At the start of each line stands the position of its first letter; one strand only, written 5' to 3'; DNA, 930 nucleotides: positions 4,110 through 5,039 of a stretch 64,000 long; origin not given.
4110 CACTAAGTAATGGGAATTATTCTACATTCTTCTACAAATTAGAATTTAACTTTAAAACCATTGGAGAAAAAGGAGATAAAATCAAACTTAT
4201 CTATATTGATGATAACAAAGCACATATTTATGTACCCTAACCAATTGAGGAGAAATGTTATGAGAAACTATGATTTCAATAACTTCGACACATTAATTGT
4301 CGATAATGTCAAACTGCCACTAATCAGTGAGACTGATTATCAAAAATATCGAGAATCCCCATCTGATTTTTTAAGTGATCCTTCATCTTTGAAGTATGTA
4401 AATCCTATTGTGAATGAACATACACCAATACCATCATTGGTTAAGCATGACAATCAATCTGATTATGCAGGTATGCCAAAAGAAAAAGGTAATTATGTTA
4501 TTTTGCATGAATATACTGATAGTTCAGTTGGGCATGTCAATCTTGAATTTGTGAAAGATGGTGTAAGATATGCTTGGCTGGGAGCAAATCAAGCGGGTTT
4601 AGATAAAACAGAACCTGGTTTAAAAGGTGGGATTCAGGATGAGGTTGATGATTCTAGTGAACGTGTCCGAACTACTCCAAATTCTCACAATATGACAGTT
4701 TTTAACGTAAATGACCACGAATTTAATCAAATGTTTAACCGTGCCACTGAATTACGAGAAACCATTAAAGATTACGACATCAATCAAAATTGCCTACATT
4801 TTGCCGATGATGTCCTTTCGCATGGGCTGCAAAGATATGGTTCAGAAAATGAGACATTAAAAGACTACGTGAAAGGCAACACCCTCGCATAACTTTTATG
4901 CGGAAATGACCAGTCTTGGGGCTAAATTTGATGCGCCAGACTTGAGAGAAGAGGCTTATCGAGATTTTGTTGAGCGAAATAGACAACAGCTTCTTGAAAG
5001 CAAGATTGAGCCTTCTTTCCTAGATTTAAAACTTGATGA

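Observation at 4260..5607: Candidate toxin gene split by a frameshift: permuted-papain-like N-terminal domain plus T1SS C-terminal signal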

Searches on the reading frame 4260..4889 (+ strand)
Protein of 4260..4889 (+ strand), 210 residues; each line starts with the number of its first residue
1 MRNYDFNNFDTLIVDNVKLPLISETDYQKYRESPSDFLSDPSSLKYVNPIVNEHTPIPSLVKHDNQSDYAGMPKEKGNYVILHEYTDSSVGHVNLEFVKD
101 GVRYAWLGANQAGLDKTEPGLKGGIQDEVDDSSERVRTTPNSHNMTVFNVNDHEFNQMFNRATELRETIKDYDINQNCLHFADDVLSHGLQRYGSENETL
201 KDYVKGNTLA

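Call 3: search_protein_families(library=pfam, proteins=[window:4260-4889:+], max_evalue=1)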
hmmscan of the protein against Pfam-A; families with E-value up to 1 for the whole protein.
window:4260-4889:+ (210 aa): 4 families
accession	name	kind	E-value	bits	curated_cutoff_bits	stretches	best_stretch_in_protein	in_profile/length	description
PF05903.20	Peptidase_C97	-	0.025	14.8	29.2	1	123-186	55-118/151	PPPDE putative peptidase domain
PF09733.14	VEFS-Box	-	0.057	13.7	23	1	126-185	41-100/137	VEFS-Box of polycomb protein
PF17437.7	DUF5416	-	0.06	13.6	25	1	159-208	84-134/173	Family of unknown function (DUF5416)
PF17483.7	TbpB_C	-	0.085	13.6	25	1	5-33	21-50/98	C-lobe handle domain of Tf-binding protein B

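Call 4: search_protein_families(library=ncbifam, proteins=[window:4260-4889:+], max_evalue=1)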
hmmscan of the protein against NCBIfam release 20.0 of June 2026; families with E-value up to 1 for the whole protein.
window:4260-4889:+ (210 aa): 0 families

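Call 8: find_homologous_proteins(query=window:4260-4889:+, max_evalue=0.01)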
Query window:4260-4889:+ (210 aa): 1 proteins with E <= 0.01 among 58 candidates.
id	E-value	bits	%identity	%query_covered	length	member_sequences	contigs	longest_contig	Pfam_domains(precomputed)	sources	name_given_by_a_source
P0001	1.7e-138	477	100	100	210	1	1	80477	-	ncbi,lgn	-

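Call 11: find_encoding_contigs(protein=P0001, flank=10000, max_places=6)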
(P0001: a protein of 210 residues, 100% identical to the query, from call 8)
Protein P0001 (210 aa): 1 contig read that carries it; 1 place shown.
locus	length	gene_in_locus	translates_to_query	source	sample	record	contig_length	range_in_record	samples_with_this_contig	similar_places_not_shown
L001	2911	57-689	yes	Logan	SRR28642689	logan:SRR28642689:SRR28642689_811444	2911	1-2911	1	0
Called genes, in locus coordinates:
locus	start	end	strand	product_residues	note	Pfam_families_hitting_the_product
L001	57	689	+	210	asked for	-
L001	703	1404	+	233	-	-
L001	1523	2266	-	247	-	PF00230:MIP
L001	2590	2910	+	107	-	?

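Call 15: search_protein_representatives(protein=window:4260-4889:+)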
Query: 210 residues. Proteins with E-value up to 0.001 (for the whole library): 12; up to 1e-10: 7; up to 1e-30: 1. The best 12 are listed.
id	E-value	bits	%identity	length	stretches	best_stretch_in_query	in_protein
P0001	5.3e-139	477.0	100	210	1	1-210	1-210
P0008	2.3e-21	92.8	43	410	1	64-210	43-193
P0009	5.5e-21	91.5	38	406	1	62-210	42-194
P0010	5.1e-19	85.1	44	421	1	80-192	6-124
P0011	7.0e-14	68.3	39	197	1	79-206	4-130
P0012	1.2e-13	67.5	35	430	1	10-210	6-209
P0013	3.0e-12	63.0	39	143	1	81-188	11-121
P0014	2.4e-10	56.8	58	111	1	80-129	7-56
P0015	4.7e-10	55.8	36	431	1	80-198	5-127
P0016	2.4e-09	53.5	40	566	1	79-202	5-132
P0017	1.4e-04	37.9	40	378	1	80-191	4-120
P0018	6.8e-04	35.7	37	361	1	77-187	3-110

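Call 36: find_encoding_contigs(protein=P0008, flank=8000, max_places=3)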
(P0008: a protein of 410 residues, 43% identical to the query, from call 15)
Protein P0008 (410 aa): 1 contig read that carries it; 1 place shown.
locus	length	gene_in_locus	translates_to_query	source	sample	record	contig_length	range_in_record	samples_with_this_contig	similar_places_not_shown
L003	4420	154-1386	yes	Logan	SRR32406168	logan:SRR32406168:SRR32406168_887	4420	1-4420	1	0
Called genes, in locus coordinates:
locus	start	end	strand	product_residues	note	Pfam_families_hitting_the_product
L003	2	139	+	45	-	?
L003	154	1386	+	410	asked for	PF00353:HemolysinCabind (weak)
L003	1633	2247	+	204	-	PF03548:LolA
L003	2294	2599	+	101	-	PF01371:Trp_repressor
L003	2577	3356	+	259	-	PF00912:Transgly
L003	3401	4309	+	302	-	PF18030:Rimk_N, PF14397:ATPgrasp_ST (faint), PF02655:ATP-grasp_3, PF08443:RimK, PF02955:GSH-S_ATP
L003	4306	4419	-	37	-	?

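Call 37: find_encoding_contigs(protein=P0009, flank=8000, max_places=3)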
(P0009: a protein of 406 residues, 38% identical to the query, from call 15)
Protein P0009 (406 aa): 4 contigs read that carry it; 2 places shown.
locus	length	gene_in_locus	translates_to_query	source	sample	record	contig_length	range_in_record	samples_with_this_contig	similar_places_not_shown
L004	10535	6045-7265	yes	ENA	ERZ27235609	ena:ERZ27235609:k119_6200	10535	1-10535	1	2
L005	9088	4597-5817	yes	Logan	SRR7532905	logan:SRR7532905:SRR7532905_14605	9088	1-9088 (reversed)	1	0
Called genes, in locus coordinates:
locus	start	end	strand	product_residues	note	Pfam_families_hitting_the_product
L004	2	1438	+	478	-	?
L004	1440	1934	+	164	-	-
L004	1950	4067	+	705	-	PF03412:Peptidase_C39, PF00664:ABC_membrane, PF00005:ABC_tran, PF02463:SMC_N (faint)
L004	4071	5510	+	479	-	PF00364:Biotin_lipoyl (faint), PF25917:BSH_RND, PF25973:BSH_CzcB (faint), PF25984:BSH_YknX (weak), PF25988:HH_CyaD (weak), PF26002:Beta-barrel_AprE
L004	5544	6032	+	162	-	-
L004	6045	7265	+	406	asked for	-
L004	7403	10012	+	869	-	PF17900:Peptidase_M1_N, PF01433:Peptidase_M1, PF11940:DUF3458, PF17432:DUF3458_C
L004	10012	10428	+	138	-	PF05656:DUF805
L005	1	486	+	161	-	?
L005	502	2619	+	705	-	PF03412:Peptidase_C39, PF00664:ABC_membrane, PF00005:ABC_tran, PF02463:SMC_N (faint)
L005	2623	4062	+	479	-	PF00364:Biotin_lipoyl (faint), PF25917:BSH_RND, PF25973:BSH_CzcB (faint), PF25984:BSH_YknX (weak), PF25988:HH_CyaD (weak), PF26002:Beta-barrel_AprE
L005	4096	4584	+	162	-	-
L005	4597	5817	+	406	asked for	-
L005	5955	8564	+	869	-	PF17900:Peptidase_M1_N, PF01433:Peptidase_M1, PF11940:DUF3458, PF17432:DUF3458_C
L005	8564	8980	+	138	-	PF05656:DUF805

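Call 54: search_protein_families(library=pfam, proteins=[P0008, P0009, P0012, P0010, P0015, P0016, P0017, P0018], max_evalue=0.01)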
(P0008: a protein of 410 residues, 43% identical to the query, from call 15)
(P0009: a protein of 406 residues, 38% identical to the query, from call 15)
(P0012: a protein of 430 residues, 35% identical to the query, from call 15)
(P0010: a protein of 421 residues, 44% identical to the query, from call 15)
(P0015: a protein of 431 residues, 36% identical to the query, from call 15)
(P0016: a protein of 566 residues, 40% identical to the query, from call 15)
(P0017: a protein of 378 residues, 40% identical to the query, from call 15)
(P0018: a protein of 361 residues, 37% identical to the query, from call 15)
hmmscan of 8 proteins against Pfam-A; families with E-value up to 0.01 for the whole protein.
P0008 (410 aa): 1 family
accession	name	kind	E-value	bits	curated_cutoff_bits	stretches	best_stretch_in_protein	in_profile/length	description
PF00353.25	HemolysinCabind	-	1.2e-06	28.8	23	1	269-293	3-27/36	RTX calcium-binding nonapeptide repeat (4 copies)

P0009 (406 aa): 1 family
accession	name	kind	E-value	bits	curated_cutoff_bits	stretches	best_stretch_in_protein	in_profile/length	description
PF08339.15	RTX_C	-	0.0046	17.6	30.2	1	302-376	5-76/132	RTX C-terminal domain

P0012 (430 aa): 1 family
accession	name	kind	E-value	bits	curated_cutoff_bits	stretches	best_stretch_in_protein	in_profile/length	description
PF13123.11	DUF3978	-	0.0035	17.5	25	0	287-340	85-136/144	Protein of unknown function (DUF3978)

P0010 (421 aa): 1 family
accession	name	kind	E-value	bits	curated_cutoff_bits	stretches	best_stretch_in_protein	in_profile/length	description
PF05903.20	Peptidase_C97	-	0.0065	16.8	29.2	0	99-122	99-122/151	PPPDE putative peptidase domain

P0015 (431 aa): 0 families

P0016 (566 aa): 1 family
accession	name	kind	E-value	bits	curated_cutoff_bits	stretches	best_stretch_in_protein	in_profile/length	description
PF05903.20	Peptidase_C97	-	0.00055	20.2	29.2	1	38-116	54-118/151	PPPDE putative peptidase domain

P0017 (378 aa): 0 families

P0018 (361 aa): 0 families

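Call 56: find_encoding_contigs(protein=P0012, flank=8000, max_places=3)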
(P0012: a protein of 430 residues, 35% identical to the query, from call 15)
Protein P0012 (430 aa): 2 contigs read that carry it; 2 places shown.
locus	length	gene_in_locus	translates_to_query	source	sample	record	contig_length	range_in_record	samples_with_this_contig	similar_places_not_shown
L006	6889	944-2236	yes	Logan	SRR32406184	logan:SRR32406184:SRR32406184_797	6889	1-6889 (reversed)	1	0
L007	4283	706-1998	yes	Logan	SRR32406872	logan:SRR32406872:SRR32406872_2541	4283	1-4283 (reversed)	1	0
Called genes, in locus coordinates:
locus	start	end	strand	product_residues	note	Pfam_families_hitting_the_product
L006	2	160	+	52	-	?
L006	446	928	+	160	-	-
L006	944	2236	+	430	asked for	-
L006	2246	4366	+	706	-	PF03412:Peptidase_C39, PF00664:ABC_membrane, PF00005:ABC_tran, PF02463:SMC_N (faint)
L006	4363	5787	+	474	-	PF25984:BSH_YknX (faint), PF25919:BSH_CusB (weak), PF25973:BSH_CzcB (faint), PF25988:HH_CyaD, PF25994:HH_AprE, PF26002:Beta-barrel_AprE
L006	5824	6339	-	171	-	PF22022:Phage_int_M, PF00589:Phage_integrase (weak)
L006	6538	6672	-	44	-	-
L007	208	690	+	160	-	-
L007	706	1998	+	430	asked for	-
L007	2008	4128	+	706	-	PF03412:Peptidase_C39, PF00664:ABC_membrane, PF00005:ABC_tran, PF02463:SMC_N (faint)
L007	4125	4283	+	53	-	?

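Call 57: find_encoding_contigs(protein=P0015, flank=8000, max_places=3)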
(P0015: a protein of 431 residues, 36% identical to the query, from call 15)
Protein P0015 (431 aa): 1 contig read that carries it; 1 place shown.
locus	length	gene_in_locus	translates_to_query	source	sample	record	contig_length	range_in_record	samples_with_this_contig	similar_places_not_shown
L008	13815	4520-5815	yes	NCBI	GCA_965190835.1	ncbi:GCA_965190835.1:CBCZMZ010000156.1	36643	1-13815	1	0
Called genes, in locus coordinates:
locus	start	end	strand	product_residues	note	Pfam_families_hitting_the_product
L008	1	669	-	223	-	?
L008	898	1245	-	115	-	-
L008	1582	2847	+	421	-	PF00724:Oxidored_FMN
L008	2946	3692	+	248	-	PF00196:GerE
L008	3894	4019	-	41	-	-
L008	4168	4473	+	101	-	-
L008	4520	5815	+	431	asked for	PF26745:SPM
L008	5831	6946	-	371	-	PF01070:FMN_dh, PF00478:IMPDH (weak), PF01645:Glu_synthase (weak)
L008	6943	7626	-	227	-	PF13640:2OG-FeII_Oxy_3, PF18331:PKHD_C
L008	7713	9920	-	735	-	PF07715:Plug, PF00593:TonB_dep_Rec_b-barrel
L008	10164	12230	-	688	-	PF07715:Plug, PF00593:TonB_dep_Rec_b-barrel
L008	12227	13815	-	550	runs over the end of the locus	PF07589:PEP_exosort_dom (weak), PF14717:DUF4465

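Call 58: find_encoding_contigs(protein=P0016, flank=8000, max_places=3)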
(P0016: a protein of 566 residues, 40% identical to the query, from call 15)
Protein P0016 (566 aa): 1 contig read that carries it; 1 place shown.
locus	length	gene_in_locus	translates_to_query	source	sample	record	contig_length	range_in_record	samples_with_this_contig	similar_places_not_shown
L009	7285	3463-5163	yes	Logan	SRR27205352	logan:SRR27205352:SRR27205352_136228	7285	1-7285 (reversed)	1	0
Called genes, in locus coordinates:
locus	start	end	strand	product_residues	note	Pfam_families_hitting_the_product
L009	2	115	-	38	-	?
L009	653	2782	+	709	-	PF00664:ABC_membrane, PF00005:ABC_tran, PF02463:SMC_N (faint)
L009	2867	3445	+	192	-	-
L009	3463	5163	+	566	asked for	PF26745:SPM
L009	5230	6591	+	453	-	PF25919:BSH_CusB (faint), PF00364:Biotin_lipoyl (faint), PF25917:BSH_RND (faint), PF25973:BSH_CzcB (faint), PF25984:BSH_YknX (weak), PF26077:BSH_Fcp1 (faint), PF25994:HH_AprE, PF26002:Beta-barrel_AprE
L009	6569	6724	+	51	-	-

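Call 86: find_encoding_contigs(protein=P0029, flank=10000, max_places=2)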
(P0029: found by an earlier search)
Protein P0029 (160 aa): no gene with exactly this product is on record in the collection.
